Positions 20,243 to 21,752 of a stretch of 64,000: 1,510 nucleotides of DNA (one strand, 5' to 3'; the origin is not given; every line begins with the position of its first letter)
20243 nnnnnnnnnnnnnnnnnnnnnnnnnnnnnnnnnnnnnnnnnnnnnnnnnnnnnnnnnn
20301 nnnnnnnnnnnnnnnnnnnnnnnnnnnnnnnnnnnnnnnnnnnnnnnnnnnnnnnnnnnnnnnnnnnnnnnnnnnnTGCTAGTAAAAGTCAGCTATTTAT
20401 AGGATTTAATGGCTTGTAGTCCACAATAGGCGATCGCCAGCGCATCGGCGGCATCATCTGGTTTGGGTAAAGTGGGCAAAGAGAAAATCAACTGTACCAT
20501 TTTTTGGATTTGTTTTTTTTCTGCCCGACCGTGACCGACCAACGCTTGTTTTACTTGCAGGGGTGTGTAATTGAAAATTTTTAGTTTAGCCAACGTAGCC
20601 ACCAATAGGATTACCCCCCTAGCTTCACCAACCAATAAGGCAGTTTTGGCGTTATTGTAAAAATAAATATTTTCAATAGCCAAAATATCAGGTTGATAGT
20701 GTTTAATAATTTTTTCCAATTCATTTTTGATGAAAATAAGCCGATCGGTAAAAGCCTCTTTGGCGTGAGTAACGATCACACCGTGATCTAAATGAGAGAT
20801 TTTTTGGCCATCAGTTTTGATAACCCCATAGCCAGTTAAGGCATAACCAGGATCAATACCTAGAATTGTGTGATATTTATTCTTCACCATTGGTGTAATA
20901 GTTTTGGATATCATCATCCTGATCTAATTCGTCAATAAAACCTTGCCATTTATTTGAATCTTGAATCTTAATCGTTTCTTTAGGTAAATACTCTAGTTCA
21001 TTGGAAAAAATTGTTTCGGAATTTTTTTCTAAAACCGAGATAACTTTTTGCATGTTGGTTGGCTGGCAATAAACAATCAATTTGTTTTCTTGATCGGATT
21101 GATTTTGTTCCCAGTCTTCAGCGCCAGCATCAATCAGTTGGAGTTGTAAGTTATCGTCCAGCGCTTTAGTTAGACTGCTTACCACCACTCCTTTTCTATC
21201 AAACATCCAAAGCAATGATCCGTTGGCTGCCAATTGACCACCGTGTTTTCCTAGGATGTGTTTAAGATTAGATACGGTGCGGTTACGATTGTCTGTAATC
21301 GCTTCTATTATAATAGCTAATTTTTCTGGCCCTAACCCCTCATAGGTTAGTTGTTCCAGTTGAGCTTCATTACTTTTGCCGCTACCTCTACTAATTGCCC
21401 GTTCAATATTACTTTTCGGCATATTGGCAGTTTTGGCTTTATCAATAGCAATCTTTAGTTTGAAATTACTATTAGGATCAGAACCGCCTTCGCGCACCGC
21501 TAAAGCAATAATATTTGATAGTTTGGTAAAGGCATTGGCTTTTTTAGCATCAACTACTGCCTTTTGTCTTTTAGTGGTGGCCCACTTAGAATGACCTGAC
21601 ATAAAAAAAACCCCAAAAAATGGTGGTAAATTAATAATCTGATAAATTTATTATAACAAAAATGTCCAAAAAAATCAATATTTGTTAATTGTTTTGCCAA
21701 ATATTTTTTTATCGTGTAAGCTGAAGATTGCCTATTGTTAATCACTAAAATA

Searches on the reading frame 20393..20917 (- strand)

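Call 68: search_protein_families(library=pfam, proteins=[window:20393-20917:-], max_evalue=0.001)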
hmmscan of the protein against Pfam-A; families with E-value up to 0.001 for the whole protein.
window:20393-20917:- (174 aa): 1 family
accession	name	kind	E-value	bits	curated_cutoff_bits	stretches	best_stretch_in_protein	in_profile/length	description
PF02075.23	RuvC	-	6e-49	166.2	22.2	1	18-165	1-147/148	Crossover junction endodeoxyribonuclease RuvC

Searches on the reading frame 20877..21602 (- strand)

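Call 68: search_protein_families(library=pfam, proteins=[window:20877-21602:-], max_evalue=0.001)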
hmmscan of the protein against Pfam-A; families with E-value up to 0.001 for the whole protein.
window:20877-21602:- (241 aa): 2 families
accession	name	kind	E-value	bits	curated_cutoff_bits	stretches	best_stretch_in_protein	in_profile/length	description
PF01709.26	Transcrip_reg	-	8.2e-47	159.3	27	1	83-238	2-159/160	TACO1/YebC second and third domain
PF20772.2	TACO1_YebC_N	-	1.7e-27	96.1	36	1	5-76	1-73/73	TACO1/YebC protein N-terminal domain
